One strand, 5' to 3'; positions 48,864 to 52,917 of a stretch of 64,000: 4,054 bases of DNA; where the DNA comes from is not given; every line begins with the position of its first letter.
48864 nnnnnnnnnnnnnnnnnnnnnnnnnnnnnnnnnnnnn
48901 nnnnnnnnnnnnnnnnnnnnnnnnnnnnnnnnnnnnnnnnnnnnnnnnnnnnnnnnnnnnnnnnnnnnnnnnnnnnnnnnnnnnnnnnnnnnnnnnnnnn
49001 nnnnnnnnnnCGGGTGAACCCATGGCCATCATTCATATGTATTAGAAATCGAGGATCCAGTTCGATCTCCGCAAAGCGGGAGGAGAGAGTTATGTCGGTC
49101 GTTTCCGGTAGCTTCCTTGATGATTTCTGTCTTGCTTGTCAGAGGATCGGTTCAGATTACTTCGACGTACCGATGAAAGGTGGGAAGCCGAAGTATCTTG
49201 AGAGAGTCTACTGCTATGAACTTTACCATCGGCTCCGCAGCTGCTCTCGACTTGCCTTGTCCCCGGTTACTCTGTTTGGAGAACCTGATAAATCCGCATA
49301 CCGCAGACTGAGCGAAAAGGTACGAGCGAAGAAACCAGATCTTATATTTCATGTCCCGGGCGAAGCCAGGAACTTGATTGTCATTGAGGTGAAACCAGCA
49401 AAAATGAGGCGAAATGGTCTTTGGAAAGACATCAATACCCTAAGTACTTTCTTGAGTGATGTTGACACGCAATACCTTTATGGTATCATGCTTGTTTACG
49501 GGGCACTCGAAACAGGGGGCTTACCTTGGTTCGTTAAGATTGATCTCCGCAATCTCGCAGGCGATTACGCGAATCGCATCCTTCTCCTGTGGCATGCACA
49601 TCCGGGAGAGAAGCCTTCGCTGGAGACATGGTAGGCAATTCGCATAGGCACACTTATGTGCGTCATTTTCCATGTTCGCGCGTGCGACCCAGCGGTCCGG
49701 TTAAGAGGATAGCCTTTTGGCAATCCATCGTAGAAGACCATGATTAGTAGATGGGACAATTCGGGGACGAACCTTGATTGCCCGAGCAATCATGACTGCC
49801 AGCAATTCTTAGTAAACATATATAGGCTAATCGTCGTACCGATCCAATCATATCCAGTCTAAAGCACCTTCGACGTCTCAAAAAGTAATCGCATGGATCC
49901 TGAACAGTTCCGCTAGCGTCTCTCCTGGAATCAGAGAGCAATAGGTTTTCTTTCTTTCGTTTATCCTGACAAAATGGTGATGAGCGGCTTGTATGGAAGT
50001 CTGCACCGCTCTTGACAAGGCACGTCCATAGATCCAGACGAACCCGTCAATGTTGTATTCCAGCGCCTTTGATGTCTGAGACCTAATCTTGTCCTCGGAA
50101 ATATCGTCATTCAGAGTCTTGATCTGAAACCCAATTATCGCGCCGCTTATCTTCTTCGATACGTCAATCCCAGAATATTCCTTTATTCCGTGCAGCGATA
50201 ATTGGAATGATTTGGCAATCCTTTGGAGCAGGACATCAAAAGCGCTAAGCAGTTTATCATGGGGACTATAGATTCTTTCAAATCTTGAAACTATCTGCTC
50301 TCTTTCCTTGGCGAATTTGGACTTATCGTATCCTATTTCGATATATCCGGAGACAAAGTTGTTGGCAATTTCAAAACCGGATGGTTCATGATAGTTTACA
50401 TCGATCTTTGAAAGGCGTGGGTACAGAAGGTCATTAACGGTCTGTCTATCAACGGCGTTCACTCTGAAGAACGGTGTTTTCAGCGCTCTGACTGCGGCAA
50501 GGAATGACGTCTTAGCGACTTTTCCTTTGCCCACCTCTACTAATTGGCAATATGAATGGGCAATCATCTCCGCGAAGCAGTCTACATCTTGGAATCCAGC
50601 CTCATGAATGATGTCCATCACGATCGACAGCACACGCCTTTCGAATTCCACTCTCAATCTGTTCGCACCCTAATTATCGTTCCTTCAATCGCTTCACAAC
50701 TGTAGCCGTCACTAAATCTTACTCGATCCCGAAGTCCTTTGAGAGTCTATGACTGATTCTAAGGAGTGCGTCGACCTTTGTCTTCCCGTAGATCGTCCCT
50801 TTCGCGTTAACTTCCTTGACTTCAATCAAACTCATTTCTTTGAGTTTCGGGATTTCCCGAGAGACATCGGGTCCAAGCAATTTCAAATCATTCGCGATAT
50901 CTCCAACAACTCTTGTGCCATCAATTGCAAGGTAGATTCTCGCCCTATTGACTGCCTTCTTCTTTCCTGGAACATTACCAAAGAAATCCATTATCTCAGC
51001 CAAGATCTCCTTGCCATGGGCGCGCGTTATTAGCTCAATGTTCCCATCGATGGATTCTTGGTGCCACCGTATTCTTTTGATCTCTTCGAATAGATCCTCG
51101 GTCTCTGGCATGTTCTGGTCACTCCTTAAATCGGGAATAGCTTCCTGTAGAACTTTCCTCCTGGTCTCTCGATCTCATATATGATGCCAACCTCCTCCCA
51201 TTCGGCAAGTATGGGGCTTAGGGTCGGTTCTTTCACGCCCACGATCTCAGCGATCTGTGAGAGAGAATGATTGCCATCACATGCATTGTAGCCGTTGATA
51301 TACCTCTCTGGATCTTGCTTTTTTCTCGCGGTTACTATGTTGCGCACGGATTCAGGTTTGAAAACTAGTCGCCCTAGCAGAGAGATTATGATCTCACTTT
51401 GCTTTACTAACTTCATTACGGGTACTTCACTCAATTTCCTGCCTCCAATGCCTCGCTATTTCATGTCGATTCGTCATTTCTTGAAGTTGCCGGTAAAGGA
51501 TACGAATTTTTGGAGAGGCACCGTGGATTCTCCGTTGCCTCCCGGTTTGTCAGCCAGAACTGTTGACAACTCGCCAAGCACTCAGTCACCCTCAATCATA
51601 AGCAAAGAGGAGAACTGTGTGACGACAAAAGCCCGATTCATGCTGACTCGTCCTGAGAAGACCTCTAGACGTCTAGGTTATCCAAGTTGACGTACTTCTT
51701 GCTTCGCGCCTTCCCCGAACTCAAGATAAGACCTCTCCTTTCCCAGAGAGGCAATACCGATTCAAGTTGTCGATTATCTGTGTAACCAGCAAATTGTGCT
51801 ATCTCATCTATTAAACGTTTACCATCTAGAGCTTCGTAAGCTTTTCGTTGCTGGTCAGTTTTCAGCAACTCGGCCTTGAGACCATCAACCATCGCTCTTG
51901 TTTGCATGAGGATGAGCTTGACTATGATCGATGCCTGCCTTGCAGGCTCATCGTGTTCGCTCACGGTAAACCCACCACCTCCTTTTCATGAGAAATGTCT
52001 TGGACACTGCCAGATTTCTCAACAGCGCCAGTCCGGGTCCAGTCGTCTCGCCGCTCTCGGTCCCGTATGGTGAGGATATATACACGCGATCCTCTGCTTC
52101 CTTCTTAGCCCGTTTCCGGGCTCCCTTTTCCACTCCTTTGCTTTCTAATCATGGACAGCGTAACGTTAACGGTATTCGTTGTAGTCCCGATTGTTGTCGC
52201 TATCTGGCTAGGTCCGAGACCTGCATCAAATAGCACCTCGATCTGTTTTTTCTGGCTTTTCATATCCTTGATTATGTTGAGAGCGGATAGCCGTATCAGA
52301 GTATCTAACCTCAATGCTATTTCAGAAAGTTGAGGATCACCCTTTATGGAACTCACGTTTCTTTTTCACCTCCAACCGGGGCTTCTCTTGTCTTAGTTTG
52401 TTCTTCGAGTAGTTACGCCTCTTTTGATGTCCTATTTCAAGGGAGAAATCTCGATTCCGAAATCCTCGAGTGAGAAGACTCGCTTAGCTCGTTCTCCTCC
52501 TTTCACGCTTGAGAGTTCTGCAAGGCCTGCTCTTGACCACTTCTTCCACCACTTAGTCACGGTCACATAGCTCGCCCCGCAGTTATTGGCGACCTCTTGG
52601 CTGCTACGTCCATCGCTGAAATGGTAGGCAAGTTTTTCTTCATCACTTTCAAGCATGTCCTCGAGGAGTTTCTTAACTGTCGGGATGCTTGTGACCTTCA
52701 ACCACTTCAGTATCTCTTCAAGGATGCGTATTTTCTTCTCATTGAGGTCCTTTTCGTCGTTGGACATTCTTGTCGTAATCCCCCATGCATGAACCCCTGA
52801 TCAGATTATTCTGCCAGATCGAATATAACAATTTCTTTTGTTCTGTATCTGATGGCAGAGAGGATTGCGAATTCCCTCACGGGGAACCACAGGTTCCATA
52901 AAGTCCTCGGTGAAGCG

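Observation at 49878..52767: Five-gene helix+HTH array co-oriented with a restriction-fold nuclease: candidate undescribed multi-subunit conflict system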

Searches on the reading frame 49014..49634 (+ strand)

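Call 3: search_protein_families(library=pfam, proteins=[window:49014-49634:+], max_evalue=1)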
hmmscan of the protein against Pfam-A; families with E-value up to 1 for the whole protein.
window:49014-49634:+ (206 aa): 1 family
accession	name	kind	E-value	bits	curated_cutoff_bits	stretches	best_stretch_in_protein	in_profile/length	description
PF08799.17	PRP4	-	0.0037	17.2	25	1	84-100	11-27/29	pre-mRNA processing factor 4 (PRP4) like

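Call 4: search_protein_families(library=padloc, proteins=[window:49014-49634:+], max_evalue=1)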
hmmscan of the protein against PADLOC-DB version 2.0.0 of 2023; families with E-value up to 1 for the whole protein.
window:49014-49634:+ (206 aa): 0 families

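Call 6: search_protein_families(library=ncbifam, proteins=[window:49014-49634:+], max_evalue=1)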
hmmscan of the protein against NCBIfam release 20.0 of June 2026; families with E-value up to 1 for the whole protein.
window:49014-49634:+ (206 aa): 0 families

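Call 101: search_protein_families(library=phrogs, proteins=[window:49014-49634:+], max_evalue=0.01)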
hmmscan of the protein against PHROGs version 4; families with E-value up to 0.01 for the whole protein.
window:49014-49634:+ (206 aa): 0 families

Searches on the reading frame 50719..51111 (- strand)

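Call 3: search_protein_families(library=pfam, proteins=[window:50719-51111:-], max_evalue=1)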
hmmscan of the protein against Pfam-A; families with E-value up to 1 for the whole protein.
window:50719-51111:- (130 aa): 3 families
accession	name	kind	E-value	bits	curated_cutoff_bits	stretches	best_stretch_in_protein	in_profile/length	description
PF01022.26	HTH_5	-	0.051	13.9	22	1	64-97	13-46/47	Bacterial regulatory protein, arsR family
PF21475.2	PaaA-like_N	-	0.076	13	27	1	45-84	15-59/60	PaaA-like, N-terminal domain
PF12840.13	HTH_20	-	0.18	12.2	27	1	55-98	5-50/51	Helix-turn-helix domain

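Call 4: search_protein_families(library=padloc, proteins=[window:50719-51111:-], max_evalue=1)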
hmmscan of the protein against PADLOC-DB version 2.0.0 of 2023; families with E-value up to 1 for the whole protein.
window:50719-51111:- (130 aa): 3 families
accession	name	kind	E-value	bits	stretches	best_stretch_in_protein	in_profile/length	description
PDLC01848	CARF3--CARF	-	0.00017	19.3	1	23-110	111-194/197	-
PDLC01268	CasR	-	0.0018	16.3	1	39-100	111-171/179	"CAS-I,CAS-II,CAS-III,CAS-IV,CAS-V,CAS-VI; associated_signaling"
PDLC01434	CasR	-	0.0023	15.8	1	60-112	136-184/191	"CAS-I,CAS-II,CAS-III,CAS-IV,CAS-V,CAS-VI; associated_signaling"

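Call 6: search_protein_families(library=ncbifam, proteins=[window:50719-51111:-], max_evalue=1)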
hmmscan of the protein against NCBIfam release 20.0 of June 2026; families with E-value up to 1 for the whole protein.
window:50719-51111:- (130 aa): 3 families
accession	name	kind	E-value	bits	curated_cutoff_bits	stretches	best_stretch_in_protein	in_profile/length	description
NF033788.1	HTH_metalloreg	subfamily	0.0091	15.8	55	1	55-99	12-58/77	metalloregulator ArsR/SmtB family transcription factor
TIGR01884.1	cas_HTH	subfamily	0.0093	15.4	60.2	1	62-112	152-200/202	CRISPR-associated CARF protein Csa3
NF045707.1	Dbac_1936_reg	equivalog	0.023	14.7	115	1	54-100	17-64/99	ArsR/SmtB-type metalloregulator TsoR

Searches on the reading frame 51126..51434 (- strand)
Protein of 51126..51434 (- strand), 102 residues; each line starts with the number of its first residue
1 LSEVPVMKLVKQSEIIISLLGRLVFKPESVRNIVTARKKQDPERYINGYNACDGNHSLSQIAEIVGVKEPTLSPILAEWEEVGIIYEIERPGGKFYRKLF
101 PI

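Call 3: search_protein_families(library=pfam, proteins=[window:51126-51434:-], max_evalue=1)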
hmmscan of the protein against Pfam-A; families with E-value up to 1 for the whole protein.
window:51126-51434:- (102 aa): 8 families
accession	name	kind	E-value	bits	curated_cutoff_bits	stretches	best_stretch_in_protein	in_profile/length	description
PF16221.11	HTH_47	-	0.00018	21.4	27.1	1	36-86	26-77/78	winged helix-turn-helix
PF13545.12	HTH_Crp_2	-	0.0024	18.2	27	1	57-86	24-53/70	Crp-like helix-turn-helix domain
PF01047.28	MarR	-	0.0061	16.9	24.6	1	54-86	16-48/59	MarR family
PF13551.12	HTH_29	-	0.034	14.7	28.1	1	51-84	7-41/64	Winged helix-turn helix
PF01022.26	HTH_5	-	0.035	14.4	22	1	52-85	12-45/47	Bacterial regulatory protein, arsR family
PF13384.12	HTH_23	-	0.15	12.4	24.6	1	56-81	18-43/50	Homeodomain-like domain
PF01978.25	TrmB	-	0.17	12.2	25.6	1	53-97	20-63/68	Sugar-specific transcriptional regulator TrmB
PF09339.16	HTH_IclR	-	0.29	11.4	22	1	52-85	15-48/52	IclR helix-turn-helix domain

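Call 4: search_protein_families(library=padloc, proteins=[window:51126-51434:-], max_evalue=1)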
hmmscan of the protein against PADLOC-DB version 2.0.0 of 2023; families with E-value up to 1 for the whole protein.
window:51126-51434:- (102 aa): 2 families
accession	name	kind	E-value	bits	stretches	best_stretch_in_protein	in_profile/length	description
PDLC01434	CasR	-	0.00019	19.4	1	53-95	139-181/191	"CAS-I,CAS-II,CAS-III,CAS-IV,CAS-V,CAS-VI; associated_signaling"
PDLC01268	CasR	-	0.0058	14.6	1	53-90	135-170/179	"CAS-I,CAS-II,CAS-III,CAS-IV,CAS-V,CAS-VI; associated_signaling"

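Call 6: search_protein_families(library=ncbifam, proteins=[window:51126-51434:-], max_evalue=1)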
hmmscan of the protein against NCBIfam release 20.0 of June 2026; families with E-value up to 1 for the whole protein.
window:51126-51434:- (102 aa): 3 families
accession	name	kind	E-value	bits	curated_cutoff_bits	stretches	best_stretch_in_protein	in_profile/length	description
TIGR01884.1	cas_HTH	subfamily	0.0013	18.2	60.2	1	54-94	155-196/202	CRISPR-associated CARF protein Csa3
NF033545.0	transpos_IS630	equivalog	0.09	12.2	100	1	50-84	7-41/299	IS630 family transposase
NF033788.1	HTH_metalloreg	subfamily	0.19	11.5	55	1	53-87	23-57/77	metalloregulator ArsR/SmtB family transcription factor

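Call 109: search_solved_structures(query=A5, max_evalue=1)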
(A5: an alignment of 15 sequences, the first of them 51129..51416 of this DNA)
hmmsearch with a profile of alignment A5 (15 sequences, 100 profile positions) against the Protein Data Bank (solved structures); distinct sequences matched with E-value up to 1: 13.
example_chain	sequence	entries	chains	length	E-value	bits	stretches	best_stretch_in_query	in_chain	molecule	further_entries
4r1h_A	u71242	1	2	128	0.048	17.1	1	46-93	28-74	Lmo0741 protein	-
2m45_A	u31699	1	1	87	0.085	16.3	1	50-88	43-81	Minichromosome maintenance protein MCM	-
3pqj_A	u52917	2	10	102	0.089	16.2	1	50-95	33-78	Biofilm growth-associated repressor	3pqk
2hkx_A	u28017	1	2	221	0.14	15.6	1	55-89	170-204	Carbon monoxide oxidation system transcription regulator CooA-1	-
2fmy_A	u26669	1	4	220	0.16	15.3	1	55-89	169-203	carbon monoxide oxidation system transcription regulator CooA-1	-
8c7t_A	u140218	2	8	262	0.17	15.3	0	47-86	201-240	GTP-sensing transcriptional pleiotropic repressor CodY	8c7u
8za5_A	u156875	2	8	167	0.17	15.3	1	48-92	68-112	MarR-family transcriptional regulator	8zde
1lj9_A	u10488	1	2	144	0.18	15.2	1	20-98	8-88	transcriptional regulator SlyA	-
9vg2_A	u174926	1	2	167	0.19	15.1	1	48-92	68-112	MarR-family transcriptional regulator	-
1ku9_A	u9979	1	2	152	0.21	15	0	51-87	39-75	hypothetical protein MJ223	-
4aih_A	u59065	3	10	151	0.21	15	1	48-90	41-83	TRANSCRIPTIONAL REGULATOR SLYA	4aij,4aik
2lu1_A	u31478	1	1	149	0.43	14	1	10-45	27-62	Subtilase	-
2eth_A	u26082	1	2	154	0.59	13.5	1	38-95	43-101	transcriptional regulator, putative, Mar family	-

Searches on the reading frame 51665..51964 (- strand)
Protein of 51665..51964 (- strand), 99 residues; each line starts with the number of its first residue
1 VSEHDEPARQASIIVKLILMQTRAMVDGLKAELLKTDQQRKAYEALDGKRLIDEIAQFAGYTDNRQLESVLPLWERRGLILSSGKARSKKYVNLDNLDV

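Call 3: search_protein_families(library=pfam, proteins=[window:51665-51964:-], max_evalue=1)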
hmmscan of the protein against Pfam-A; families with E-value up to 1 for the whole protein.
window:51665-51964:- (99 aa): 1 family
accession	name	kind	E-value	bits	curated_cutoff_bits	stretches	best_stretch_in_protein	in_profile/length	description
PF22123.2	Exu_RNase_H_like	-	0.0031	18.6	27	1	47-72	11-37/163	Exuperantia RNAse H-like domain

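Call 4: search_protein_families(library=padloc, proteins=[window:51665-51964:-], max_evalue=1)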
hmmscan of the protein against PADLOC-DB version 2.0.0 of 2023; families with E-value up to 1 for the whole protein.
window:51665-51964:- (99 aa): 0 families

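Call 6: search_protein_families(library=ncbifam, proteins=[window:51665-51964:-], max_evalue=1)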
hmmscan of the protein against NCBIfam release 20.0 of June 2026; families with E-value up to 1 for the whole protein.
window:51665-51964:- (99 aa): 1 family
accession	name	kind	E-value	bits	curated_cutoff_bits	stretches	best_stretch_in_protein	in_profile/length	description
NF000338.1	fomA_AB016934.1.gene6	equivalog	0.093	11.8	550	1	21-78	107-164/266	fosfomycin resistance kinase FomA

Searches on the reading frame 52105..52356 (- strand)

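Call 3: search_protein_families(library=pfam, proteins=[window:52105-52356:-], max_evalue=1)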
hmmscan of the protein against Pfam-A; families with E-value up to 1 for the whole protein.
window:52105-52356:- (83 aa): 6 families
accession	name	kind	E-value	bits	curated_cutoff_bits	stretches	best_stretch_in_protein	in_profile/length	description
PF07638.17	Sigma70_ECF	-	0.02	15.3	21.1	1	30-73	135-178/185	ECF sigma factor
PF13545.12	HTH_Crp_2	-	0.034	14.5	27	1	42-73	18-49/70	Crp-like helix-turn-helix domain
PF13936.12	HTH_38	-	0.079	13.2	27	1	37-63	11-37/44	Helix-turn-helix domain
PF08281.18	Sigma70_r4_2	-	0.1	12.7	25.7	1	46-73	26-53/54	Sigma-70, region 4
PF05148.21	Methyltransf_8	-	0.13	12.6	27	1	27-68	62-102/219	Hypothetical methyltransferase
PF13384.12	HTH_23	-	0.13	12.6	24.6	1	41-68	12-39/50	Homeodomain-like domain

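Call 4: search_protein_families(library=padloc, proteins=[window:52105-52356:-], max_evalue=1)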
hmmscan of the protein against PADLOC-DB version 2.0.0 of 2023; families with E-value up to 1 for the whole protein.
window:52105-52356:- (83 aa): 1 family
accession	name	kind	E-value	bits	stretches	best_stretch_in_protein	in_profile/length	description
PDLC01855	CARF3--CARF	-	0.034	11.8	1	27-68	213-254/288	-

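Call 6: search_protein_families(library=ncbifam, proteins=[window:52105-52356:-], max_evalue=1)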
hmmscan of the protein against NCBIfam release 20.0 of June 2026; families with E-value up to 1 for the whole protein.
window:52105-52356:- (83 aa): 4 families
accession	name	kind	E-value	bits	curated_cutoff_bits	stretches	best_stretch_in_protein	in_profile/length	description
TIGR02937.1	sigma70-ECF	superfamily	0.02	14.6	42.9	1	27-73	113-160/165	sigma-70 family RNA polymerase sigma factor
NF001968.0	PRK00750.1-2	equivalog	0.025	13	648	1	25-66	20-61/528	lysine--tRNA ligase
TIGR02989.1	Sig-70_gvs1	subfamily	0.072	13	124.55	1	34-72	114-152/158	RNA polymerase sigma-70 factor, Rhodopirellula/Verrucomicrobium family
NF007213.0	PRK09635.1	equivalog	0.18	10.9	317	1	16-64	103-152/290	RNA polymerase sigma factor SigI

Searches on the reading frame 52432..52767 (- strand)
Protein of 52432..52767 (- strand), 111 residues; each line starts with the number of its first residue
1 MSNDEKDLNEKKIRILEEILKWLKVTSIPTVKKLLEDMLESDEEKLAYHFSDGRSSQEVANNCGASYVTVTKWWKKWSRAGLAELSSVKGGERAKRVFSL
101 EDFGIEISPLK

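Call 3: search_protein_families(library=pfam, proteins=[window:52432-52767:-], max_evalue=1)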
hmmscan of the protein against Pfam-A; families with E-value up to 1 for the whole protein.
window:52432-52767:- (111 aa): 5 families
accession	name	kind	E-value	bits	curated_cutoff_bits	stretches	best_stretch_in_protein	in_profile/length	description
PF13518.12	HTH_28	-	0.0013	19.2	25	1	52-90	11-49/52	Helix-turn-helix domain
PF13384.12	HTH_23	-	0.0031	17.7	24.6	1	47-85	11-49/50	Homeodomain-like domain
PF13551.12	HTH_29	-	0.0054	17.2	28.1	1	51-89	9-47/64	Winged helix-turn helix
PF13545.12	HTH_Crp_2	-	0.01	16.2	27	1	55-84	24-53/70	Crp-like helix-turn-helix domain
PF09862.15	DUF2089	-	0.13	12.5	33.4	0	27-40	29-42/47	Domain of unknown function (DUF2089)-HTH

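Call 4: search_protein_families(library=padloc, proteins=[window:52432-52767:-], max_evalue=1)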
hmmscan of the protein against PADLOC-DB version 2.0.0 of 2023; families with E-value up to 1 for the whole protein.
window:52432-52767:- (111 aa): 3 families
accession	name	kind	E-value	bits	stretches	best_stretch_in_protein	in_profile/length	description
PDLC04369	PDC-M05A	-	0.01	13.5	1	55-85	31-61/201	-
PDLC02124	Csn2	-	0.015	13.2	1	6-64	154-208/221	-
PDLC01865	CARF3--CARF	-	0.034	11.8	1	34-93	143-199/215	-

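Call 6: search_protein_families(library=ncbifam, proteins=[window:52432-52767:-], max_evalue=1)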
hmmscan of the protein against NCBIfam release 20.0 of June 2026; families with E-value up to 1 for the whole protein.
window:52432-52767:- (111 aa): 6 families
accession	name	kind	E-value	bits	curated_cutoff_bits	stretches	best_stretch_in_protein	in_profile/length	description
NF033545.0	transpos_IS630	equivalog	7.6e-06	25.6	100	1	50-96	9-55/299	IS630 family transposase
NF009189.0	PRK12537.1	equivalog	0.011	15.2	261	1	26-76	122-172/182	RNA polymerase sigma factor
NF033577.2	transpos_IS481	equivalog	0.021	14.4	224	1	51-88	11-48/284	IS481 family transposase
TIGR02984.1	Sig-70_plancto1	subfamily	0.083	12.5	183.75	1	30-75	133-178/189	RNA polymerase sigma-70 factor, Planctomycetaceae-specific subfamily 1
TIGR02980.1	SigBFG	subfamily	0.14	11.9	234.35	1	25-73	166-214/227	SigB/SigF/SigG family RNA polymerase sigma factor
TIGR02944.1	suf_reg_Xantho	equivalog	0.17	12.3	110.65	0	46-91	18-64/130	SUF system Fe-S cluster assembly regulator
